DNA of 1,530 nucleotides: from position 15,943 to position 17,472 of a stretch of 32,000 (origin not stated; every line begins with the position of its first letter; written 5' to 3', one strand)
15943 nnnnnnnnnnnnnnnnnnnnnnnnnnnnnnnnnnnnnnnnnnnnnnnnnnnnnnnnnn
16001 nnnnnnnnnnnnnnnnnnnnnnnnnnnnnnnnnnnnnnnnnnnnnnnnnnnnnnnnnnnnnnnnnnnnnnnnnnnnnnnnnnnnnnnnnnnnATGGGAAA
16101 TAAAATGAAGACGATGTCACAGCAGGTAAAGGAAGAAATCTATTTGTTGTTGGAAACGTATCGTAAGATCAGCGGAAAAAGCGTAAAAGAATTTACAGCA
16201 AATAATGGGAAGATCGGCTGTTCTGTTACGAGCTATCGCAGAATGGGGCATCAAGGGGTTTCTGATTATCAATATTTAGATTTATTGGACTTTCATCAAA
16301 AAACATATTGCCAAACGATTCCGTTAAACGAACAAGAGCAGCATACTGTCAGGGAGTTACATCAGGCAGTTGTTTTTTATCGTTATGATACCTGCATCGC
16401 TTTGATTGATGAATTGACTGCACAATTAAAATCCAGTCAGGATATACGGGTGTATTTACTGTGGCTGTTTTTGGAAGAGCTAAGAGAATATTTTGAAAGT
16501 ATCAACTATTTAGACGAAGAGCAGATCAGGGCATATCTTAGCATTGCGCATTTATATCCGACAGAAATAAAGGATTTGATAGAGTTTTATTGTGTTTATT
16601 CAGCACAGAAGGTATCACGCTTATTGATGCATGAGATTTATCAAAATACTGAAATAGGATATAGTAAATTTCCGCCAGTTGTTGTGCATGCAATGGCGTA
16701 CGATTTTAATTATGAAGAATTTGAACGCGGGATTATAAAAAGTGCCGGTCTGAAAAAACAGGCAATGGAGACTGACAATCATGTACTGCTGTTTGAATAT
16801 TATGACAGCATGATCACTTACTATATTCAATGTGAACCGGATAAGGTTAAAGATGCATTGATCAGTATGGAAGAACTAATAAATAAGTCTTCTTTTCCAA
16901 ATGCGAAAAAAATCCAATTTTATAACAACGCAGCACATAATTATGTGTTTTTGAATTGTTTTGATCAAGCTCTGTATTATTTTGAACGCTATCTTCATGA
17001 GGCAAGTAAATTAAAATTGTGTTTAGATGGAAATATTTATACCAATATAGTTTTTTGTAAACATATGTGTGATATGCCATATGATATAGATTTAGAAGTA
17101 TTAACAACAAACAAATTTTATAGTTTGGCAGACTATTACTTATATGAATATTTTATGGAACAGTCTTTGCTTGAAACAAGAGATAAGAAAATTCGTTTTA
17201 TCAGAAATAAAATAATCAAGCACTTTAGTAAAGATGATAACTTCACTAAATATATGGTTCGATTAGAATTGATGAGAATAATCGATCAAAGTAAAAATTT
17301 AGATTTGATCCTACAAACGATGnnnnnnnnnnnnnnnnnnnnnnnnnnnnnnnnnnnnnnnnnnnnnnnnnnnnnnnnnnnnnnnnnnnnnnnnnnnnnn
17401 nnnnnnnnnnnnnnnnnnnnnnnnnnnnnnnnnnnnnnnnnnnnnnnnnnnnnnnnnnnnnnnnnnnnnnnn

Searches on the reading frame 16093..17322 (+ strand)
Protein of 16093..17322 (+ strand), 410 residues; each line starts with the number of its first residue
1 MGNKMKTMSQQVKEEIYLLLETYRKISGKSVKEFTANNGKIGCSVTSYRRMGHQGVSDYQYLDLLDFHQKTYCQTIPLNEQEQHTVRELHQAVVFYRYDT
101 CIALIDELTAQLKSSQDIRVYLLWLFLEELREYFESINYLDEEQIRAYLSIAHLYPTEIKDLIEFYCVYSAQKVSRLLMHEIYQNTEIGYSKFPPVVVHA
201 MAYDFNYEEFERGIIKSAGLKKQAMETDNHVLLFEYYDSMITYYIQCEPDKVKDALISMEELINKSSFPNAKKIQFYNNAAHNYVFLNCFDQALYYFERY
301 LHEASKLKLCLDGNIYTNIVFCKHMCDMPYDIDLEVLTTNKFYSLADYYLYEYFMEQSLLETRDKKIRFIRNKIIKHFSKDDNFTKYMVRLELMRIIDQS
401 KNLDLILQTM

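Call 13: search_protein_families(library=pfam, proteins=[window:16093-17322:+], max_evalue=0.1)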
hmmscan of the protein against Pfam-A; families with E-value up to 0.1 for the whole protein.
window:16093-17322:+ (410 aa): 1 family
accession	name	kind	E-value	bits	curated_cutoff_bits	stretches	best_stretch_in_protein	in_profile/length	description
PF23873.1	DUF7228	-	0.049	14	27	0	369-394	18-43/59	Family of unknown function (DUF7228)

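Call 14: search_solved_structures(query=window:16093-17322:+, max_evalue=10)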
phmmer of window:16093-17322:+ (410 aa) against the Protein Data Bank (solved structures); distinct sequences matched with E-value up to 10: 0.

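Call 15: search_protein_families(library=ncbifam, proteins=[window:16093-17322:+], max_evalue=1)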
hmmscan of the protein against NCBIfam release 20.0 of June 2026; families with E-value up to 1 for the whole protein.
window:16093-17322:+ (410 aa): 0 families

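Call 16: find_homologous_proteins(query=window:16093-17322:+)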
Query window:16093-17322:+ (410 aa): 1 proteins with E <= 0.001 among 2006 candidates.
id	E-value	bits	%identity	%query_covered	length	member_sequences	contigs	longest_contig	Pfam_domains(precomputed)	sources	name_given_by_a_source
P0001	6.9e-272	919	100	100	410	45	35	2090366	-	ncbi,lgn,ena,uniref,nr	ncbi:hypothetical protein [Massilicoli timonensis]|uniref:hypothetical protein n=1 Tax=Massilicoli t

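Call 29: search_protein_representatives(alignment_id=A1)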
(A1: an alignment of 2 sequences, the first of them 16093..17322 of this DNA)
Query: 2 sequences, 417 profile positions. Proteins with E-value up to 0.001 (for the whole library): 22; up to 1e-10: 6; up to 1e-30: 4. The best 22 are listed.
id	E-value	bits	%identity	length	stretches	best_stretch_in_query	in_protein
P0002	3.3e-80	286.7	-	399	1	20-412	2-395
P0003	4.8e-56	207.1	-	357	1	62-415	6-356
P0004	7.2e-55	203.2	-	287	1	15-289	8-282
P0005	8.8e-38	146.9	-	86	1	329-417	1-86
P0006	3.3e-30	122.0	-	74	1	342-417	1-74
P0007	5.3e-11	58.7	-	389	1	13-401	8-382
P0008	3.6e-09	52.7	-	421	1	65-405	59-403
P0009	5.8e-09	52.0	-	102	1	317-403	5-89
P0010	6.4e-09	51.9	-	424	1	18-388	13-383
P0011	1.8e-08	50.4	-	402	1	17-404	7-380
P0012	2.3e-08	50.0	-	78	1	341-413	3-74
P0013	2.6e-06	43.3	-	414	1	8-414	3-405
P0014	4.0e-06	42.6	-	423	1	25-362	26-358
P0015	6.1e-06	42.0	-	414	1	10-310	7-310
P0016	2.7e-05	39.9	-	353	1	83-397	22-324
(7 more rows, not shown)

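Call 32: search_protein_families(library=pfam, alignment_id=A2, max_evalue=0.01)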
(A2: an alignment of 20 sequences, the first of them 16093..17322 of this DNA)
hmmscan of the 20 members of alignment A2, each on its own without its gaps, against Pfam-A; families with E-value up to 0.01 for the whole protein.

A. member 1, window:16093-17322:+ (410 aa): 0 families

B. families by the number of members that match (of 20 scanned): 8 families
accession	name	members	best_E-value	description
PF00515.34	TPR_1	8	9.6e-06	Tetratricopeptide repeat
PF07719.23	TPR_2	5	1.8e-05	Tetratricopeptide repeat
PF13181.12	TPR_8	3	1.8e-05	Tetratricopeptide repeat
PF13374.12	TPR_10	2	0.00069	Tetratricopeptide repeat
PF13424.12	TPR_12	2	0.0042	Tetratricopeptide repeat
PF01381.28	HTH_3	1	0.0018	Helix-turn-helix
PF07720.18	TPR_3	1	0.0065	Tetratricopeptide repeat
PF12844.13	HTH_19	1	0.0089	Helix-turn-helix domain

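Call 33: predict_structure(alignment_id=A1)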
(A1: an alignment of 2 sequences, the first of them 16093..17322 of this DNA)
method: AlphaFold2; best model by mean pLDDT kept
length: 410 residues; sequences in the alignment: 2
mean_pLDDT: 71.0   pTM: 0.69
mean pLDDT of the five models: 71.0, 66.4, 62.9, 61.8, 56.4
residues with pLDDT >= 90: 75; 70-90: 161; 50-70: 84; < 50: 90
segments of 3 or more residues with pLDDT < 50: 1-5, 328-361, 363-410
pLDDT, mean of each block of 10 residues (from residue 1): 59 93 91 75 82 81 90 87 92 84 95 90 94 86 90 89 85 70 62 54 52 61 79 79 68 86 84 84 67 85 76 59 54 40 44 45 45 43 39 36 37
secondary structure, 60 per line:
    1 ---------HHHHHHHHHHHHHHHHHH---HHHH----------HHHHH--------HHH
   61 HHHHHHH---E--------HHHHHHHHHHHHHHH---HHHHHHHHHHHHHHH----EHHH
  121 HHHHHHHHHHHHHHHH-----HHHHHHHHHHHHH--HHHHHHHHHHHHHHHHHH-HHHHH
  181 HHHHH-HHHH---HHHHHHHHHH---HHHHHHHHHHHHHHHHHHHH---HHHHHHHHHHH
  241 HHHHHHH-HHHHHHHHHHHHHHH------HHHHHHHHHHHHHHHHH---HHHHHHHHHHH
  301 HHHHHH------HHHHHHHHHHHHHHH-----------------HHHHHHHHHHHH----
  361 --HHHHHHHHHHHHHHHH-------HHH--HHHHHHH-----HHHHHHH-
elements in order: H10-27 H31-34 H45-49 H58-67 H80-94 H98-112 H118-136 H142-154 H157-174 H176-185 H187-190 H194-203 H207-226 H230-247 H249-263 H270-286 H290-306 H313-327 H345-356 H363-378 H391-397 H403-409

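Call 34: find_homologous_proteins(query=A2, max_evalue=0.001)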
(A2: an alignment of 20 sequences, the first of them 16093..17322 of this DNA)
Query A2 (20 sequences) (410 aa, profile of the alignment): 12 proteins with E <= 0.001 among 6175 candidates.
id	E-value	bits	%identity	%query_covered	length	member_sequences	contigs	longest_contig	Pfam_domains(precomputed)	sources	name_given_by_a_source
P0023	2.5e-126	440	20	54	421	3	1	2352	PF07719.24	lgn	-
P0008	7.0e-126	438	19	78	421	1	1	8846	PF13181.13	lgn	-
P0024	2.0e-118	414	20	68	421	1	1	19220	PF07719.24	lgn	-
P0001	1.6e-115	404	100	100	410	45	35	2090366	-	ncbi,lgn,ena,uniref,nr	ncbi:hypothetical protein [Massilicoli timonensis]|uniref:hypothetical protein n=1 Tax=Massilicoli t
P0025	2.0e-110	388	22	52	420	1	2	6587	PF00515.35,PF13181.13,PF07719.24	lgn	-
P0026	2.2e-107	378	23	38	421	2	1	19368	-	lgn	-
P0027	1.2e-106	375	21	44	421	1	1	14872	-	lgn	-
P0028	2.8e-105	371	18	54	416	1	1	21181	-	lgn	-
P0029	4.6e-105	370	19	77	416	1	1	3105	-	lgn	-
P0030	1.8e-104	368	19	77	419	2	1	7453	-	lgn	-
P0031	4.0e-104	367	21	54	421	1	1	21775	-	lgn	-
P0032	6.0e-102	360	20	79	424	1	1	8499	-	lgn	-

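Call 35: find_encoding_contigs(protein=P0002, flank=3000, max_places=6)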
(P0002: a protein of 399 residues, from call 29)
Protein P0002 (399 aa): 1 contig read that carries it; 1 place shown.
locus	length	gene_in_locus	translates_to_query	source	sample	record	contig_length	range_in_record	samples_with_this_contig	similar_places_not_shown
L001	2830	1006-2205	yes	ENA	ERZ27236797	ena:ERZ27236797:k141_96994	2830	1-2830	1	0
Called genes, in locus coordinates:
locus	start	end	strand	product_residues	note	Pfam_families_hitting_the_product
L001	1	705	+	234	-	?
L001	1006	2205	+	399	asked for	-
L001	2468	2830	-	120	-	?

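Call 36: find_encoding_contigs(protein=P0003, flank=3000, max_places=6)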
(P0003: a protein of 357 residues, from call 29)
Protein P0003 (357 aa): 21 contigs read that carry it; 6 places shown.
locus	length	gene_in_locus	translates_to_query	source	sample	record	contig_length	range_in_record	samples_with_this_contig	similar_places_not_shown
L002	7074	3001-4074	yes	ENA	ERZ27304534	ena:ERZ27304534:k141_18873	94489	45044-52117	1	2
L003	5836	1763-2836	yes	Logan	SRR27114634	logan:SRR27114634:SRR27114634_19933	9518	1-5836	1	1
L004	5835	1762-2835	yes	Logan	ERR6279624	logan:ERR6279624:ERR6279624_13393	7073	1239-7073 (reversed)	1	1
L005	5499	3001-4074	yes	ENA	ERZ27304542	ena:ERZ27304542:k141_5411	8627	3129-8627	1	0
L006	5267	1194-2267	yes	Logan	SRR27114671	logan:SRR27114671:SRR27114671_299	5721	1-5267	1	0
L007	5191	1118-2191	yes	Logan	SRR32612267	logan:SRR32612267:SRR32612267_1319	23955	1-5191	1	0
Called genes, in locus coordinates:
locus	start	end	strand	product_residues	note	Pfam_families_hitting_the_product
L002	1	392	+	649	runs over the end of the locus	PF00239:Resolvase, PF07508:Recombinase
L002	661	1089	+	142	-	-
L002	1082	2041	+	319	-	PF01076:Mob_Pre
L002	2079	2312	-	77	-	PF14018:DUF4234 (faint)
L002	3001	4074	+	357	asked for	-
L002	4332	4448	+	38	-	-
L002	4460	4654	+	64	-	-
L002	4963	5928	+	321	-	-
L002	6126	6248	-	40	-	-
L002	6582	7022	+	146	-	PF00359:PTS_EIIA_2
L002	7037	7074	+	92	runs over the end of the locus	PF02302:PTS_IIB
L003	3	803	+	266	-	?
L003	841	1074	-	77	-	PF14018:DUF4234 (faint)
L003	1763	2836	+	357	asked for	-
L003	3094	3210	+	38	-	-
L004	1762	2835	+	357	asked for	-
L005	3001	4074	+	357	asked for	-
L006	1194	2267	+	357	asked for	-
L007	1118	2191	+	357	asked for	-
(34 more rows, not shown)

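Call 41: find_encoding_contigs(protein=P0012, flank=3000, max_places=6)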
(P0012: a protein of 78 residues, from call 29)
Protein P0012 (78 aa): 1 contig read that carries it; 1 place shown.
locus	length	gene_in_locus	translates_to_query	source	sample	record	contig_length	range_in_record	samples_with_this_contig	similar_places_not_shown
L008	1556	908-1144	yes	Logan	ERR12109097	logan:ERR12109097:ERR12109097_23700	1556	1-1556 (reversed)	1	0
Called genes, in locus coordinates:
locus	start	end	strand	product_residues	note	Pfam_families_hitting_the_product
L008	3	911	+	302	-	?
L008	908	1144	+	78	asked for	-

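Call 42: find_encoding_contigs(protein=P0009, flank=3000, max_places=6)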
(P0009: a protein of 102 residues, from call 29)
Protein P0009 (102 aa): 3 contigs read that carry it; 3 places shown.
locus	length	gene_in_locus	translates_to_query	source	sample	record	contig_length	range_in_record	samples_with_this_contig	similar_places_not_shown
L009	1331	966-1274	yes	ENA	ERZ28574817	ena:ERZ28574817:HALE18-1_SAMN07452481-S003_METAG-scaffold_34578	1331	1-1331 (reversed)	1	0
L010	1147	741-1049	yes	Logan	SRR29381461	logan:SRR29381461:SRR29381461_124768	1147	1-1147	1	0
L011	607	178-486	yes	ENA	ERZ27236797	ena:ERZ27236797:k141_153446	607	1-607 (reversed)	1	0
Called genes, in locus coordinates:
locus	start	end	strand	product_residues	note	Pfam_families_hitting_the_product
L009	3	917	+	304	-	?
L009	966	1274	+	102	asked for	-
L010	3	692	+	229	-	?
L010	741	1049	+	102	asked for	-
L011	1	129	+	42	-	?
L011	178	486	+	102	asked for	-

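Call 43: find_encoding_contigs(protein=P0004, flank=3000, max_places=6)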
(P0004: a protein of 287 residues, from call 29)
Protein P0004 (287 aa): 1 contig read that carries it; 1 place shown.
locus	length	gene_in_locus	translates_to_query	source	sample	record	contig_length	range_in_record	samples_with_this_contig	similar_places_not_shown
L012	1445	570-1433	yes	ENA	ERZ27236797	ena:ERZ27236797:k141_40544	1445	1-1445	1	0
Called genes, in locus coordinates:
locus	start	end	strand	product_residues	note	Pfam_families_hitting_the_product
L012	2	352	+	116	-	?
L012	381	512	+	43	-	PF17125:Methyltr_RsmF_N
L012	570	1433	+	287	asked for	-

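Call 48: find_related_loci(query=A3, collection=genome_contigs, flank=3000)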
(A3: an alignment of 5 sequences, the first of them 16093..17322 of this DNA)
Query A3 (410 aa) in genome_contigs; peptide patterns used: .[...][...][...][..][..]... (x = any residue, [..] = any of these).
61 stretches matched a pattern, but none encodes a relative of the query by tblastn (E <= 1e-3).

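Call 49: find_related_loci(query=A3, collection=metagenome_contigs, flank=3000)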
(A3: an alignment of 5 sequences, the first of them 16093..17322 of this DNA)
Query A3 (410 aa) in metagenome_contigs; peptide patterns used: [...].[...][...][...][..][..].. (x = any residue, [..] = any of these).
244 stretches matched a pattern, but none encodes a relative of the query by tblastn (E <= 1e-3).

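Call 50: search_dna_similar(query=window:16093-17322:+, collection=plasmids, mode=protein, max_evalue=0.001)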
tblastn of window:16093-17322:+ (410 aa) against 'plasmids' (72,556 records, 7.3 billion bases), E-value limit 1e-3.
No match.

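Call 51: search_dna_similar(query=window:16093-17322:+, collection=phages, mode=protein, max_evalue=0.001)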
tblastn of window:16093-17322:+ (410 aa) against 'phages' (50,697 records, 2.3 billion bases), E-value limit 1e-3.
No match.

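Call 53: find_encoding_contigs(protein=P0007, flank=2500, max_places=5)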
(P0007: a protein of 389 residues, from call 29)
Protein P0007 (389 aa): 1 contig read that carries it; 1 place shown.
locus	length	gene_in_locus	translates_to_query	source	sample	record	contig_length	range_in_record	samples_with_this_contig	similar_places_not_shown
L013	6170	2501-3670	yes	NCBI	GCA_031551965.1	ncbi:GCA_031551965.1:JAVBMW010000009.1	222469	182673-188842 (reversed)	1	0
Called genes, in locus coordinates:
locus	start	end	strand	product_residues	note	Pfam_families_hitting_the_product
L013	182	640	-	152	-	PF00149:Metallophos (faint), PF12850:Metallophos_2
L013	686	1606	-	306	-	PF10646:Germane (weak)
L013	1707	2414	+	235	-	PF07505:DUF5131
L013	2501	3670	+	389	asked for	-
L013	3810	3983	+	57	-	-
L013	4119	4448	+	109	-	-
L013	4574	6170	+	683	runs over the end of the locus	PF07242:DUF1430 (weak)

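Call 54: find_encoding_contigs(protein=P0011, flank=2500, max_places=5)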
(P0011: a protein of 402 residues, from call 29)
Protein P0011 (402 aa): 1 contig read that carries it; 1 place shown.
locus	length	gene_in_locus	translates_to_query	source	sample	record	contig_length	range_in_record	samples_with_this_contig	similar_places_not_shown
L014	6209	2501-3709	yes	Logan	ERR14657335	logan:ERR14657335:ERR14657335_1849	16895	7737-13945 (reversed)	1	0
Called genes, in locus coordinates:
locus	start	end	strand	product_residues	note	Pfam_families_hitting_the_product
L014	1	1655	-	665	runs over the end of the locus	PF07242:DUF1430 (weak)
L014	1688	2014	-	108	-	-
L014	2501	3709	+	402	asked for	-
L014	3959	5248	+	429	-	PF13375:RnfC_N, PF01512:Complex1_51K, PF10531:SLBB, PF13534:Fer4_17 (faint), PF12838:Fer4_7 (weak), PF13183:Fer4_8 (weak), PF13187:Fer4_9 (weak), PF13237:Fer4_10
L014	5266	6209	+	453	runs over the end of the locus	PF03116:NQR2_RnfD_RnfE, PF04205:FMN_bind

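Call 58: search_protein_families(library=pfam, proteins=[L013:4119-4445:+, L014:1691-2014:-, L002:4954-5925:+, L002:4445-4651:+], max_evalue=10)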
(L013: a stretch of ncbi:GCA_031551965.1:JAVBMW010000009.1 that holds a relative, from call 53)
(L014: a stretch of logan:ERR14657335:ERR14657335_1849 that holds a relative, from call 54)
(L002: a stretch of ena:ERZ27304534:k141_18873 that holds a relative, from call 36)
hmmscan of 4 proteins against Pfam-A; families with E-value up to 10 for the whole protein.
L013:4119-4445:+ (109 aa): 0 families

L014:1691-2014:- (108 aa): 0 families

L002:4954-5925:+ (324 aa): 1 family
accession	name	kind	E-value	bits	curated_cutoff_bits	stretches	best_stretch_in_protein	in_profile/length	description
PF08139.17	LPAM_1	-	0.073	14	20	1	4-21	1-18/18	Prokaryotic membrane lipoprotein lipid attachment site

L002:4445-4651:+ (69 aa): 1 family
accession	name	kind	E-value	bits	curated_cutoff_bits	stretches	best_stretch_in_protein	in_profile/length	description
PF16079.10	Phage_holin_5_2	-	0.087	13.5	29.2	1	5-28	15-42/76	Phage holin family Hol44, in holin superfamily V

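Call 59: search_protein_families(library=ncbifam, proteins=[L013:4119-4445:+, L014:1691-2014:-], max_evalue=1)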
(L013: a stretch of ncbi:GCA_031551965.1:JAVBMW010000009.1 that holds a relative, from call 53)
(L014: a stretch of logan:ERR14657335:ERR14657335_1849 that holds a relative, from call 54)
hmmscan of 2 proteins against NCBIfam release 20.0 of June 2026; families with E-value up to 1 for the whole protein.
L013:4119-4445:+ (109 aa): 2 families
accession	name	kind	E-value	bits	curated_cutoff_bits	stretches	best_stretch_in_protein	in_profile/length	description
NF053819.1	EF0750_LPXTG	subfamily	0.092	13.3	47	1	1-41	1-44/105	EF2685/EF0750 family sortase-dependent surface protein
TIGR02896.1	spore_III_AF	equivalog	0.15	12.4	61.3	0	1-23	29-51/106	stage III sporulation protein AF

L014:1691-2014:- (108 aa): 1 family
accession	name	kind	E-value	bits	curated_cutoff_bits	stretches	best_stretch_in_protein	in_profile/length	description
NF049866.1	outer_TDE1717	subfamily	0.081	12.9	135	1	1-55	1-57/210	TDE1717 family outer membrane beta-barrel protein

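Call 62: find_homologous_proteins(query=A3, max_evalue=0.001)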
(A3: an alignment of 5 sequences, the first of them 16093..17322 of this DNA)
Query A3 (5 sequences) (410 aa, profile of the alignment): 2 proteins with E <= 0.001 among 3719 candidates.
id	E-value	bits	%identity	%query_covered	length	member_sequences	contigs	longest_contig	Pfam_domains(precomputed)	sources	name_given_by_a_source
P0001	3.1e-173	595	100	100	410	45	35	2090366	-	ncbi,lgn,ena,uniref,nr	ncbi:hypothetical protein [Massilicoli timonensis]|uniref:hypothetical protein n=1 Tax=Massilicoli t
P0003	4.6e-154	531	29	81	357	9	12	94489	-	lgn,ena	-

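Call 65: predict_structure(alignment_id=A2)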
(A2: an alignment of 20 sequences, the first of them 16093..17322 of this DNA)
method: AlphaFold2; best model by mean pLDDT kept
length: 410 residues; sequences in the alignment: 20
mean_pLDDT: 90.7   pTM: 0.85
mean pLDDT of the five models: 90.7, 90.5, 90.4, 89.7, 86.9
residues with pLDDT >= 90: 300; 70-90: 98; 50-70: 8; < 50: 4
segments of 3 or more residues with pLDDT < 50: 1-4
pLDDT, mean of each block of 10 residues (from residue 1): 66 95 96 89 91 86 95 91 97 94 97 95 98 93 96 96 96 91 86 93 93 91 93 95 91 94 89 92 94 96 87 90 91 73 92 88 89 91 90 83 77
secondary structure, 60 per line:
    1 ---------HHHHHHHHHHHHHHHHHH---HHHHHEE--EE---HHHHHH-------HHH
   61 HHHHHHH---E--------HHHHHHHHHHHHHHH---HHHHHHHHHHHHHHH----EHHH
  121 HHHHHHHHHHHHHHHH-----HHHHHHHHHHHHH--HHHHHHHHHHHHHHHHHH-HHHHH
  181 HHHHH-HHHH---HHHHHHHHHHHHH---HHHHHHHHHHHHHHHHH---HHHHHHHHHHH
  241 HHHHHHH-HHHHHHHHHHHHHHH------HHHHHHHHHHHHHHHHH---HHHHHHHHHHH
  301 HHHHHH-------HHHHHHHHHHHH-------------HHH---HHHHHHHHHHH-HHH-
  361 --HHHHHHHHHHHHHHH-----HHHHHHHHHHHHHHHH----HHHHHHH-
elements in order: H10-27 H31-35 H45-50 H58-67 H80-94 H98-112 H118-136 H142-154 H157-174 H176-185 H187-190 H194-206 H210-226 H230-247 H249-263 H270-286 H290-306 H314-325 H345-355 H363-377 H383-398 H403-409

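Call 69: fold_search(model_id=the predicted structure, library=pdb)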
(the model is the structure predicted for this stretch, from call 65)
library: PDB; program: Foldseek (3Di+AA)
matches with E <= 10: 1099; with E <= 0.001: 2
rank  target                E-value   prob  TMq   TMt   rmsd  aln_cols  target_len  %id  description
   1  4cr2_Q                2.5e-04  1.00  0.41  0.39  12.7       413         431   11  Deep classification of a large cryo-EM dataset defines the conformational landscape of the 26S proteasome (released 2014-04-02)
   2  8amz_Q                6.0e-04  1.00  0.47  0.46   9.9       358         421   14  Spinach 19S proteasome (released 2022-08-24)
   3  8usb_X                1.2e-03  1.00  0.40  0.39  12.2       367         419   14  Non-substrate-engaged human 26S proteasome with Nub1/FAT10 bound to Rpn1 (released 2024-11-06)
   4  9nkg_X                4.0e-03  1.00  0.37  0.40  11.5       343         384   13  Structure of substrate engaged MIDN-bound human 26S proteasome, EB-MIDN (Composite map) (released 2025-05-07)
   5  8usc_X                4.7e-03  1.00  0.37  0.40  11.4       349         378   13  Nub1/Fat10-processing human 26S proteasome (released 2024-11-06)
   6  5a6c_A                5.1e-03  1.00  0.32  0.35  14.9       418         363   10  Concomitant binding of Afadin to LGN and F-actin directs planar spindle orientation (released 2015-12-30)
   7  6hc2_C                5.7e-03  1.00  0.31  0.34  17.1       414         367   11  Crystal structure of NuMA/LGN hetero-hexamers (released 2019-05-29)
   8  6hc2_S                6.0e-03  1.00  0.31  0.35  17.9       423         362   12  Crystal structure of NuMA/LGN hetero-hexamers (released 2019-05-29)
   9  6hc2_A                6.2e-03  1.00  0.28  0.31  18.2       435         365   11  Crystal structure of NuMA/LGN hetero-hexamers (released 2019-05-29)
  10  5l4k_Q                6.5e-03  1.00  0.41  0.40  12.5       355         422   13  The human 26S proteasome lid (released 2016-09-07)
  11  5a7d_H                6.7e-03  1.00  0.28  0.32  17.0       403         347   10  Tetrameric assembly of LGN with Inscuteable (released 2016-08-03)
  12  6hc2_E                7.9e-03  1.00  0.31  0.34  17.4       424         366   12  Crystal structure of NuMA/LGN hetero-hexamers (released 2019-05-29)
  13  5mpb_Q                8.6e-03  1.00  0.38  0.36  12.3       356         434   11  26S proteasome in presence of AMP-PNP (s3) (released 2017-03-08)
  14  4wnd_A                1.1e-02  1.00  0.32  0.39  16.8       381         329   13  Crystal structure of the TPR domain of LGN in complex with Frmpd4/Preso1 at 1.5 Angstrom resolution (released 2015-09-16)
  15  5zvv_A                1.1e-02  1.00  0.41  0.43  18.0       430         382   11  Structure of SeMet-phAimR (released 2018-09-05)
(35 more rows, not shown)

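Call 71: find_encoding_contigs(protein=P0016, flank=2500, max_places=4)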
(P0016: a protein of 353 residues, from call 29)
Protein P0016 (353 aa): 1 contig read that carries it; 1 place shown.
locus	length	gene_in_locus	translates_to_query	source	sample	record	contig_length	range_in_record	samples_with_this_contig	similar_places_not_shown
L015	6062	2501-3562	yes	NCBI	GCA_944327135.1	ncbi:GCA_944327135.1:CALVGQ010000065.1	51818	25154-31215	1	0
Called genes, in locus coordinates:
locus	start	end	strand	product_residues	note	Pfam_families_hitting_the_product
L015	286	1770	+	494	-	PF02074:Peptidase_M32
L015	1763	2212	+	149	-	PF00293:NUDIX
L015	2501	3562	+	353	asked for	-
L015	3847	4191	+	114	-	-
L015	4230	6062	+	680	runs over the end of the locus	-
